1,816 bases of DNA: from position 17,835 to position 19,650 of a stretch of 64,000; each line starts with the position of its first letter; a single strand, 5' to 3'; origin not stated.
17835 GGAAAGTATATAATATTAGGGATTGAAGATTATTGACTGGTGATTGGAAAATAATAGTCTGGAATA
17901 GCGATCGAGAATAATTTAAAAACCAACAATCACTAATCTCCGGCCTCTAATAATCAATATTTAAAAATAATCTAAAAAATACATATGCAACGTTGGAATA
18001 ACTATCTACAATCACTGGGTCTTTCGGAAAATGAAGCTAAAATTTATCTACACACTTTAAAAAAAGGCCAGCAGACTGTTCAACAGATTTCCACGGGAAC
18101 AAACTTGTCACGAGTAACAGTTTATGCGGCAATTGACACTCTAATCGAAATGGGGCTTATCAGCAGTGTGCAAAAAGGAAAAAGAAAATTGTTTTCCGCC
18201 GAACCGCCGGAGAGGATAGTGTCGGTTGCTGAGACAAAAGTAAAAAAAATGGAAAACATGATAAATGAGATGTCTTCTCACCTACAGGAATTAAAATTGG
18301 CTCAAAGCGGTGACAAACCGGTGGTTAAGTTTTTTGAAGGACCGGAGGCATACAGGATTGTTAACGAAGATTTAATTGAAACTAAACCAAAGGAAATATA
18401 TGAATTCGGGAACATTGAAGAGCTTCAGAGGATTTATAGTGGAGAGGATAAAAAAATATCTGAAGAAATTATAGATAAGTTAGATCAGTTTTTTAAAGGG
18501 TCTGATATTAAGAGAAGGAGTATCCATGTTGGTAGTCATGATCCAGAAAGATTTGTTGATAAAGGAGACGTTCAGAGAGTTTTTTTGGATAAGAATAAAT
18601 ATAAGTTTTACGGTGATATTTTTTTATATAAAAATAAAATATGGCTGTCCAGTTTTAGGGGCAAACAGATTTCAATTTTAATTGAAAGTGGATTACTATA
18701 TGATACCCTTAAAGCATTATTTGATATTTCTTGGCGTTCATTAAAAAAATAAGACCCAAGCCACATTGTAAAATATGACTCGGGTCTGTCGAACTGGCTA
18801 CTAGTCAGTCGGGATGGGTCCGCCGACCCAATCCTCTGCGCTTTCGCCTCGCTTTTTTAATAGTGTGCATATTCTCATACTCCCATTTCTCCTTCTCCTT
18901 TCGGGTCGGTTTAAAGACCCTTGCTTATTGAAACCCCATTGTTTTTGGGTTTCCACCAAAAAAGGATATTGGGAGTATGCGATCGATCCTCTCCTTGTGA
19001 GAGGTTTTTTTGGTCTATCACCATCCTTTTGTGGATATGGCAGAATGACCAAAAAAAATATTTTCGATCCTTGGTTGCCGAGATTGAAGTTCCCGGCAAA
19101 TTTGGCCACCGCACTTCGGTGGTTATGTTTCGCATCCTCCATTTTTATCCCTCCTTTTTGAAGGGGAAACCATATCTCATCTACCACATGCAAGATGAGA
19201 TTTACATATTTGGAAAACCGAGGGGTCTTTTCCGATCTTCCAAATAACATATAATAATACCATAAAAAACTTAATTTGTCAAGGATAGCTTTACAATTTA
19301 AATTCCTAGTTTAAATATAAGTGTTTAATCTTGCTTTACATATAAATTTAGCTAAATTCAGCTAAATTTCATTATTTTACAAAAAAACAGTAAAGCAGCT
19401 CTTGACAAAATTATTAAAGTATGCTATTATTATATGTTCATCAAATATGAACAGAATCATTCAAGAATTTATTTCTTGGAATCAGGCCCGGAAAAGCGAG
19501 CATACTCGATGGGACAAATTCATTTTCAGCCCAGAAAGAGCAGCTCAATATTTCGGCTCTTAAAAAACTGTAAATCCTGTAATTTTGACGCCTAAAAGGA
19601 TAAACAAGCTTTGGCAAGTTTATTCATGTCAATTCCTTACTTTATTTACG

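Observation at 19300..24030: Array of nine small same-strand ORFs, including a family of zinc-ribbon proteins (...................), downstream of a strong promoter. It resembles an integron-like or plasmid-leading-region-like cassette array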

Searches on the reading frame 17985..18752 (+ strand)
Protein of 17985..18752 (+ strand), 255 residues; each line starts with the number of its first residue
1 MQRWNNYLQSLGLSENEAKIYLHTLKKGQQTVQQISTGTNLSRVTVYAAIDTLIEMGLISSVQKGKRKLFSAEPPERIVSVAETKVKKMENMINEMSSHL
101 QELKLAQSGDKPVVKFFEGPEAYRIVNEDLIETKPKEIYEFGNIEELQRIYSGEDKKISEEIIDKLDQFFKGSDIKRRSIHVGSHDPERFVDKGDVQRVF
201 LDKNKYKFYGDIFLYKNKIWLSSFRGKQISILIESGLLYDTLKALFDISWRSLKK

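Call 10: search_protein_families(library=pfam, max_evalue=0.1, proteins=[window:17985-18752:+])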
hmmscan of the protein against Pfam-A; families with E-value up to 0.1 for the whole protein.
window:17985-18752:+ (255 aa): 19 families
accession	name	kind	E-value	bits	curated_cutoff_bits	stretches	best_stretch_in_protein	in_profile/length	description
PF01978.25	TrmB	-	3.1e-14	53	25.6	1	8-76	1-68/68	Sugar-specific transcriptional regulator TrmB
PF13463.12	HTH_27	-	4.3e-06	27.3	22.2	1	13-70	1-62/68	Winged helix DNA-binding domain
PF13412.12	HTH_24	-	0.00051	20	21.9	1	15-59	3-47/48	Winged helix-turn-helix DNA-binding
PF08279.18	HTH_11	-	0.0006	20.1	25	1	25-64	9-51/55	HTH domain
PF09339.16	HTH_IclR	-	0.0018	18.4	22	1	28-60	15-49/52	IclR helix-turn-helix domain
PF01022.26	HTH_5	-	0.0033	17.7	22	1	22-61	8-47/47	Bacterial regulatory protein, arsR family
PF24409.1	wHTH-PRTase_assc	-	0.0055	17.2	27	1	21-61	3-43/83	wHTH-PRTase associated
PF21984.2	DnaD_N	-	0.0072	16.9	27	1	9-66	10-72/101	DnaD N-terminal domain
PF13730.12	HTH_36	-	0.0072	16.5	25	1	14-59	4-55/55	Helix-turn-helix domain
PF24033.1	DUF7342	-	0.0099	16.3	31.6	1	29-104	17-90/150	Family of unknown function (DUF7342)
PF03965.22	Penicillinase_R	-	0.01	16.6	22.6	1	13-95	1-82/115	Penicillinase repressor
PF08221.17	HTH_9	-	0.012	16.1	23.4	1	18-59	16-57/62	RNA polymerase III subunit RPC82 helix-turn-helix domain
PF14394.12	DUF4423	-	0.014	15.7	30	1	23-66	30-73/165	Domain of unknown function (DUF4423)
PF12802.13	MarR_2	-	0.019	15.5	27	1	22-65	11-58/61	MarR family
PF01047.28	MarR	-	0.034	14.5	24.6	1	27-63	15-51/59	MarR family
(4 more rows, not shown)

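Call 41: find_homologous_proteins(query=window:17985-18752:+, max_evalue=1e-10)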
Query window:17985-18752:+ (255 aa): 54 proteins with E <= 1e-10 among 557 candidates.
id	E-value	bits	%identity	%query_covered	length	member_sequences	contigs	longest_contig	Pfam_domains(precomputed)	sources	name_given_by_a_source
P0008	9.3e-162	554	100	100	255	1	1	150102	PF01978.26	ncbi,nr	ncbi:MAG: hypothetical protein GF349_00810 [Candidatus Magasanikbacteria bacterium]|nr:hypothetical 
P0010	2.4e-94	333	61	97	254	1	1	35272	PF01978.26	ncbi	-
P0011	3.7e-68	248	47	99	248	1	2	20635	PF01978.26,PF24033.2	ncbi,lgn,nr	ncbi:MAG: helix-turn-helix domain-containing protein [Candidatus Magasanikbacteria bacterium]|nr:hel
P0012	7.3e-66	240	46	100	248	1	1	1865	PF01978.26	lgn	-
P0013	1.9e-64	236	45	99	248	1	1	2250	PF01978.26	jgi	-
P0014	6.3e-64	234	46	99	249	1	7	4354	PF01978.26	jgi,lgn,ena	-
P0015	6.8e-64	234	46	99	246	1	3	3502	PF01978.26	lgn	-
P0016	2.8e-62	228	46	100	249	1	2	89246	PF01978.26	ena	-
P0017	8.8e-61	224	43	100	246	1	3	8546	PF01978.26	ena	-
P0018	8.9e-61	224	43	100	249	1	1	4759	PF01978.26,PF24033.2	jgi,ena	-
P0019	2.0e-60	222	46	99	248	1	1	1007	PF01978.26,PF24033.2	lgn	-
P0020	5.0e-60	221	45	100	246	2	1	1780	PF01978.26,PF24033.2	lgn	-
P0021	1.2e-59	220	42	99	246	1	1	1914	PF01978.26,PF24033.2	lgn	-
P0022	2.6e-58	215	43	99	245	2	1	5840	PF01978.26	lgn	-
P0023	4.8e-58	215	45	98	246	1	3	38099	PF01978.26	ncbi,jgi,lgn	-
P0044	5.0e-49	185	41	97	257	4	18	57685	PF01978.26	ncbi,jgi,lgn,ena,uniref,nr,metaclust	ncbi:MAG: hypothetical protein COX80_03115 [Candidatus Magasanikbacteria bacterium CG_4_10_14_0_2_um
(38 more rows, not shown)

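Call 42: find_encoding_contigs(protein=P0010, flank=10000, max_places=3)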
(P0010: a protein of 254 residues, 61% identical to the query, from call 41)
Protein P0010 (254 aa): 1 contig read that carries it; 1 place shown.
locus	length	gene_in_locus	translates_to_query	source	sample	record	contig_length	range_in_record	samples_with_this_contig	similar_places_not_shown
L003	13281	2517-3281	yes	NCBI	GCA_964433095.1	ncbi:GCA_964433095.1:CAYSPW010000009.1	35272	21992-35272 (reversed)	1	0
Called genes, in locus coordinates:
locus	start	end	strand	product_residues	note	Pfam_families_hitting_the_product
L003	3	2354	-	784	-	?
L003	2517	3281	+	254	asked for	PF01978:TrmB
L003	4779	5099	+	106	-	-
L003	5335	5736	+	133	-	-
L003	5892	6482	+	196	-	-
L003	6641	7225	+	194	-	-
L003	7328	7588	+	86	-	-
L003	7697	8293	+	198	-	-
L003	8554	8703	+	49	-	-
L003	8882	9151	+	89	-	-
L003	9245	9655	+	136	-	-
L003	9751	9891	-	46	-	-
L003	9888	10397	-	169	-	-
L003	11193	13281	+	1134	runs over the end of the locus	PF04563:RNA_pol_Rpb2_1, PF04561:RNA_pol_Rpb2_2, PF04565:RNA_pol_Rpb2_3, PF10385:RNA_pol_Rpb2_45, PF00562:RNA_pol_Rpb2_6, PF04560:RNA_pol_Rpb2_7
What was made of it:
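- On Plasmid leading region or phage early anti-defence island: The chromosomal position is conserved in L003 (call 42).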

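Call 43: find_encoding_contigs(protein=P0016, flank=10000, max_places=3)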
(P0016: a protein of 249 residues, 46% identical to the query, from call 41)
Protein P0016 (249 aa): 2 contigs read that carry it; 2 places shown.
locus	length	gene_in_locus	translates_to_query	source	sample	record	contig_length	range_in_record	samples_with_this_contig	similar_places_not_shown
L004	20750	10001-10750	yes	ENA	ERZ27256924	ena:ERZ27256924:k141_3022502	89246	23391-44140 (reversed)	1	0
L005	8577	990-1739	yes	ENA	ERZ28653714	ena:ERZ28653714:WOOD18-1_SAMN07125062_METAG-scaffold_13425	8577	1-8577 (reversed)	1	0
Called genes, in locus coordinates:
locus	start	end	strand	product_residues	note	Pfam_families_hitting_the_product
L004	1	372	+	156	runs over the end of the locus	PF12724:Flavodoxin_5 (faint), PF12682:Flavodoxin_4 (weak)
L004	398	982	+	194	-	PF00210:Ferritin, PF02915:Rubrerythrin, PF21349:RUBY_RBDX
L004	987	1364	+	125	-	PF06397:Desulfoferrod_N, PF01880:Desulfoferrodox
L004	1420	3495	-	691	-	PF00009:GTP_EFTU, PF03144:GTP_EFTU_D2, PF22042:EF-G_D2, PF14492:EFG_III, PF16658:RF3_C (weak), PF03764:EFG_IV, PF00679:EFG_C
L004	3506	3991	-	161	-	PF00177:Ribosomal_S7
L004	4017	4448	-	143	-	PF00164:Ribosom_S12_S23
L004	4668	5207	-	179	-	-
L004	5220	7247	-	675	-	PF00580:UvrD-helicase, PF04851:ResIII (faint), PF13245:AAA_19, PF13604:AAA_30 (faint), PF01443:Viral_helicase1 (faint), PF13087:AAA_12 (faint), PF13361:UvrD_C, PF13538:UvrD_C_2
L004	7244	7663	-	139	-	-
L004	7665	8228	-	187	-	-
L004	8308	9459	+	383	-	PF01702:TGT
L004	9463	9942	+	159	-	PF02590:SPOUT_MTase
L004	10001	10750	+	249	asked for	PF01978:TrmB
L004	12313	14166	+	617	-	PF05731:TROVE, PF25045:vWA_Ro60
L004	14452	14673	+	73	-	-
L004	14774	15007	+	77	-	-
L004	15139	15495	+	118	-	PF27247:MJ1673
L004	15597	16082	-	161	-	-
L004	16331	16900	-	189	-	-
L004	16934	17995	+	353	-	PF00579:tRNA-synt_1b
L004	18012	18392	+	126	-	PF18920:DUF5671 (faint)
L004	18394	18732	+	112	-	-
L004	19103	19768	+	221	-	PF00687:Ribosomal_L1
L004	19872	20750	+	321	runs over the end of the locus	PF00224:PK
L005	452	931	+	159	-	PF02590:SPOUT_MTase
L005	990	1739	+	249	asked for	PF01978:TrmB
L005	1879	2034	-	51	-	-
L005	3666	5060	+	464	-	PF05731:TROVE, PF25045:vWA_Ro60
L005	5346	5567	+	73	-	-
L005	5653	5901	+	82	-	-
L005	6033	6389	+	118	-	PF27247:MJ1673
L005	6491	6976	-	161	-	-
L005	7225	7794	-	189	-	-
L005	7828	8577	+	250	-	?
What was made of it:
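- Closest known: Rsr/Ro60-Y RNA loci. Same: In more distant relatives (L004/L005) the same TrmB-linked promoter region is followed by a TROVE/Ro60 gene and structured non-coding sequence (call 43).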

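Call 52: find_encoding_contigs(protein=P0011, flank=10000, max_places=2)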
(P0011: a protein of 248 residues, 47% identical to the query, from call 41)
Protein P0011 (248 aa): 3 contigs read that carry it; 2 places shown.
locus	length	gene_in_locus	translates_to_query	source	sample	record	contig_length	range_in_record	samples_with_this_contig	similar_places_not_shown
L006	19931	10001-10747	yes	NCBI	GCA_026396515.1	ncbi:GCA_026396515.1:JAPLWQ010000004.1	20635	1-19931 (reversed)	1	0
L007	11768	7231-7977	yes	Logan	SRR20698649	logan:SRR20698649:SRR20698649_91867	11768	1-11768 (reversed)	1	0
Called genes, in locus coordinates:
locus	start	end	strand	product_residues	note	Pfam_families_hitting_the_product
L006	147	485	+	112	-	-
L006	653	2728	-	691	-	PF00009:GTP_EFTU, PF03144:GTP_EFTU_D2, PF22042:EF-G_D2, PF14492:EFG_III, PF16658:RF3_C (weak), PF03764:EFG_IV, PF00679:EFG_C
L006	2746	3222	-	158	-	PF00177:Ribosomal_S7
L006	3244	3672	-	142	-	PF00164:Ribosom_S12_S23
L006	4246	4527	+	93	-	-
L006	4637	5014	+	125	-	-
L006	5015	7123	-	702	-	PF00580:UvrD-helicase, PF13245:AAA_19, PF13604:AAA_30 (faint), PF01443:Viral_helicase1 (faint), PF13087:AAA_12 (faint), PF13361:UvrD_C, PF13538:UvrD_C_2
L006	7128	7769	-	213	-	-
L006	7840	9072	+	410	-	PF01702:TGT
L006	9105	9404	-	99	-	-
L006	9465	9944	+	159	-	PF02590:SPOUT_MTase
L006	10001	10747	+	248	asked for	PF01978:TrmB, PF24033:DUF7342 (faint)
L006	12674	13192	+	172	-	PF20935:DUF6847 (weak)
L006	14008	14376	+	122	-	-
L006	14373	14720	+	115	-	-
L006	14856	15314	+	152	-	-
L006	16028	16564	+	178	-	-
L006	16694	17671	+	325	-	PF00579:tRNA-synt_1b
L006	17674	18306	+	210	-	PF01161:PBP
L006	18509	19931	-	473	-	PF00239:Resolvase, PF07508:Recombinase, PF13408:Zn_ribbon_recom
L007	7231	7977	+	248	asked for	PF01978:TrmB, PF24033:DUF7342 (faint)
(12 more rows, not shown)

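Call 53: find_encoding_contigs(protein=P0023, flank=10000, max_places=2)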
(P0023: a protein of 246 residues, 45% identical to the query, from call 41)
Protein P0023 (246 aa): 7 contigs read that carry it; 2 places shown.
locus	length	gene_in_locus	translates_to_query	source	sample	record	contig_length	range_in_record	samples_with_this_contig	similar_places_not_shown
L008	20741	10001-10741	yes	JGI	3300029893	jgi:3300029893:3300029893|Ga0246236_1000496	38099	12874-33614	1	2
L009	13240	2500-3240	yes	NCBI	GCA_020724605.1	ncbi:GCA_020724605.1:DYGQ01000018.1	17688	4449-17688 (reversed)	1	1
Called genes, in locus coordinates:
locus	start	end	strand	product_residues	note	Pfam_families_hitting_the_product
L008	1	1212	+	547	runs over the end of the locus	PF13231:PMT_2 (weak), PF02366:PMT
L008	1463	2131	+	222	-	PF01255:Prenyltransf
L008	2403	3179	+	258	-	PF00117:GATase, PF07722:Peptidase_C26 (weak)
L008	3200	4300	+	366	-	PF00152:tRNA-synt_2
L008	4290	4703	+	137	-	PF05635:23S_rRNA_IVP, PF22296:bAvd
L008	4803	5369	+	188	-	PF08207:EFP_N, PF01132:EFP, PF09285:Elong-fact-P_C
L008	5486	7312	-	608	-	PF00456:Transketolase_N, PF13292:DXP_synthase_N, PF09364:XFP_N (faint), PF00676:E1_dh, PF02779:Transket_pyr, PF22613:Transketolase_C_1 (weak), PF02780:Transketolase_C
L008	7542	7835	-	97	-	PF06961:DUF1294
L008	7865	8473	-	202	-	PF03703:bPH_2 (weak)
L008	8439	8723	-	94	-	-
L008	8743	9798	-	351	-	PF05496:RuvB_N, PF00004:AAA, PF07728:AAA_5, PF17864:AAA_lid_4, PF05491:WHD_RuvB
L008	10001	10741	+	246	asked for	PF01978:TrmB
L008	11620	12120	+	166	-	-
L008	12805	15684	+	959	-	PF03477:ATP-cone, PF00317:Ribonuc_red_lgN, PF02867:Ribonuc_red_lgC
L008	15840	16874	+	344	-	PF00268:Ribonuc_red_sm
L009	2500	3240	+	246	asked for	PF01978:TrmB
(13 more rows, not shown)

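Call 54: find_encoding_contigs(protein=P0044, flank=10000, max_places=2)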
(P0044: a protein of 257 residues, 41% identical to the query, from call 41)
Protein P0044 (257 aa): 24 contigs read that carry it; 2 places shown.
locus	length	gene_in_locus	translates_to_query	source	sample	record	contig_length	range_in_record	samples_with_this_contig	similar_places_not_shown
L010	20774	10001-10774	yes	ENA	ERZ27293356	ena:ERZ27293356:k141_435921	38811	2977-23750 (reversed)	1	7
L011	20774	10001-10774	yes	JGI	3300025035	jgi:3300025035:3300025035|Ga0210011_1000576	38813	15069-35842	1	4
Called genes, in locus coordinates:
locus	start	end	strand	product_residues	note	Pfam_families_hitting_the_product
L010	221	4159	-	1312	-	PF04997:RNA_pol_Rpb1_1, PF00623:RNA_pol_Rpb1_2, PF04983:RNA_pol_Rpb1_3, PF05000:RNA_pol_Rpb1_4 (weak), PF04998:RNA_pol_Rpb1_5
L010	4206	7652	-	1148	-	PF04563:RNA_pol_Rpb2_1, PF04561:RNA_pol_Rpb2_2, PF04565:RNA_pol_Rpb2_3, PF10385:RNA_pol_Rpb2_45, PF00562:RNA_pol_Rpb2_6, PF04560:RNA_pol_Rpb2_7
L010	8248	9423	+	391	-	-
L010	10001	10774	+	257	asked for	PF01978:TrmB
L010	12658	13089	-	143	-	-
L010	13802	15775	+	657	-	-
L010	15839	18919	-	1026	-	-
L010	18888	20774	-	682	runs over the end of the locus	-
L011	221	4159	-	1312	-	PF04997:RNA_pol_Rpb1_1, PF00623:RNA_pol_Rpb1_2, PF04983:RNA_pol_Rpb1_3, PF05000:RNA_pol_Rpb1_4 (weak), PF04998:RNA_pol_Rpb1_5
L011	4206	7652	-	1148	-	PF04563:RNA_pol_Rpb2_1, PF04561:RNA_pol_Rpb2_2, PF04565:RNA_pol_Rpb2_3, PF10385:RNA_pol_Rpb2_45, PF00562:RNA_pol_Rpb2_6, PF04560:RNA_pol_Rpb2_7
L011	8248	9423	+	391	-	-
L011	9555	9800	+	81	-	-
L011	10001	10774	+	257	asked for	PF01978:TrmB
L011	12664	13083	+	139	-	-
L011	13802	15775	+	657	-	-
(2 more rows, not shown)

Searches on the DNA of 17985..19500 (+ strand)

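Call 35: search_rna_families(source=window, start=18600, end=19500, threshold=evalue, max_evalue=10)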
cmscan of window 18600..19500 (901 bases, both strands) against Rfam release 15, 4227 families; matches with E-value up to 10: 11.
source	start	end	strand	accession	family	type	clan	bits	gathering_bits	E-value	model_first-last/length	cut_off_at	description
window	19317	19410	+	RF01463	rli27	Gene; sRNA;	-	24.5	55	6.4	1-99/99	no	Listeria sRNA rli27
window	18623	18714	+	RF01590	plasmodium_snoR14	Gene; snRNA; snoRNA; CD-box;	-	21.7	90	4.8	1-127/127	no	small nucleolar RNA snoR14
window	19144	19246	-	RF02715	sno_ncR1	Gene; snRNA; snoRNA; HACA-box;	-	20.1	94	1.5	1-111/111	no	Small nucleolar RNA ncR1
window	19392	19456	+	RF02107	DLEU2_3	Gene; lncRNA;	-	19.2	60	4.1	1-76/76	no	Deleted in lymphocytic leukemia 2 conserved region 3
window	19385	19446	-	RF02303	TtnuCD28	Gene; snRNA; snoRNA; CD-box;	-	19.2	70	5.9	1-64/64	no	Tetrahymena snoRNA TtnuCD28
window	18737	18808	-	RF00746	mir-454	Gene; miRNA;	-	18.1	60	0.56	1-103/103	no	mir-454 microRNA precursor family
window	18871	18984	-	RF00884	MIR815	Gene; miRNA;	-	17.8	63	2.2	1-81/81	no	MIR815 microRNA precursor family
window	19002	19059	-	RF03462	mir-4677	Gene; miRNA;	-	15.1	80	7.8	1-59/59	no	mir-4677 microRNA precursor family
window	18863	18990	+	RF01043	MIR1023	Gene; miRNA;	-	15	90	2.7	1-165/165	no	MIR1023 microRNA precursor family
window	19373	19408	-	RF03027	RT-6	Gene; sRNA;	-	14.1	46.7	3.7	35-70/75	no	RT-6 RNA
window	19330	19375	+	RF02350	psRNA6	Gene; sRNA;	-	9.7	60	4.6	1-333/333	no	Nitrosomonas sRNA psRNA6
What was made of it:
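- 18745..19282 (-): Divergent transcription unit: promoter at 19282-19254, a ~500-nt highly structured non-coding stretch, and a terminator at 18787-18752. Call 35 (no Rfam hit).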

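Call 48: search_rna_families(sources=[L003, L004, L005], threshold=gathering)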
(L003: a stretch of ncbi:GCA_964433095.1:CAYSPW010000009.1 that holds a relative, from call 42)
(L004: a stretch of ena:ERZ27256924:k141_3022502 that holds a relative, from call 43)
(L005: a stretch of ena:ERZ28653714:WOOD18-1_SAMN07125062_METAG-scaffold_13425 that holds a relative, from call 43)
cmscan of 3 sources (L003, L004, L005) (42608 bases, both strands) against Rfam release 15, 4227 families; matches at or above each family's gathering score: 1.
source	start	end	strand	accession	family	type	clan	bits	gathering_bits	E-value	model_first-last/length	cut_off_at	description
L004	18896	18967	+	RF00005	tRNA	Gene; tRNA;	CL00001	70.7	29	1.3e-13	1-71/71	no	tRNA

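Call 56: search_rna_families(sources=[L003, L005, L006, L009], threshold=evalue, max_evalue=0.5)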
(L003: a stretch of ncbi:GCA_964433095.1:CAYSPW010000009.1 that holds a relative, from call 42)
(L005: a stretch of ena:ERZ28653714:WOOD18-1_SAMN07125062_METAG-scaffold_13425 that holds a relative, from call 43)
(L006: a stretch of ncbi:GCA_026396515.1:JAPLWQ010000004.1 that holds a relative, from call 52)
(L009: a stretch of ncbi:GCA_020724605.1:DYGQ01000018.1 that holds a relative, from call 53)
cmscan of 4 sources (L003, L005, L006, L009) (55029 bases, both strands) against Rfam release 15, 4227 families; matches with E-value up to 0.5: 5.
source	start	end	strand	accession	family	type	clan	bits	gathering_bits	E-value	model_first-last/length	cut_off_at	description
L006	18449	18520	+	RF00005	tRNA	Gene; tRNA;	CL00001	68.1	29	8.7e-13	1-71/71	no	tRNA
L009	5137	5198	-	RF03498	mir-3145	Gene; miRNA;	-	32.2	98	0.016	1-84/84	no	mir-3145 microRNA precursor family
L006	18373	18439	+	RF00624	P9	Gene;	-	28.7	43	0.036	1-74/74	no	Pseudomonas sRNA P9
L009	11800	11877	-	RF00931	mir-879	Gene; miRNA;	-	27.9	90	0.1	1-74/74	no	mir-879 microRNA precursor family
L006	9055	9103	+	RF02054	STnc420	Gene; sRNA;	-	27.1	70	0.38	1-58/58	no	Salmonella enterica sRNA STnc420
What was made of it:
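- On Any described RNA family (Rfam 15): Nothing in the relatives' loci except tRNAs (calls 48, 56).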
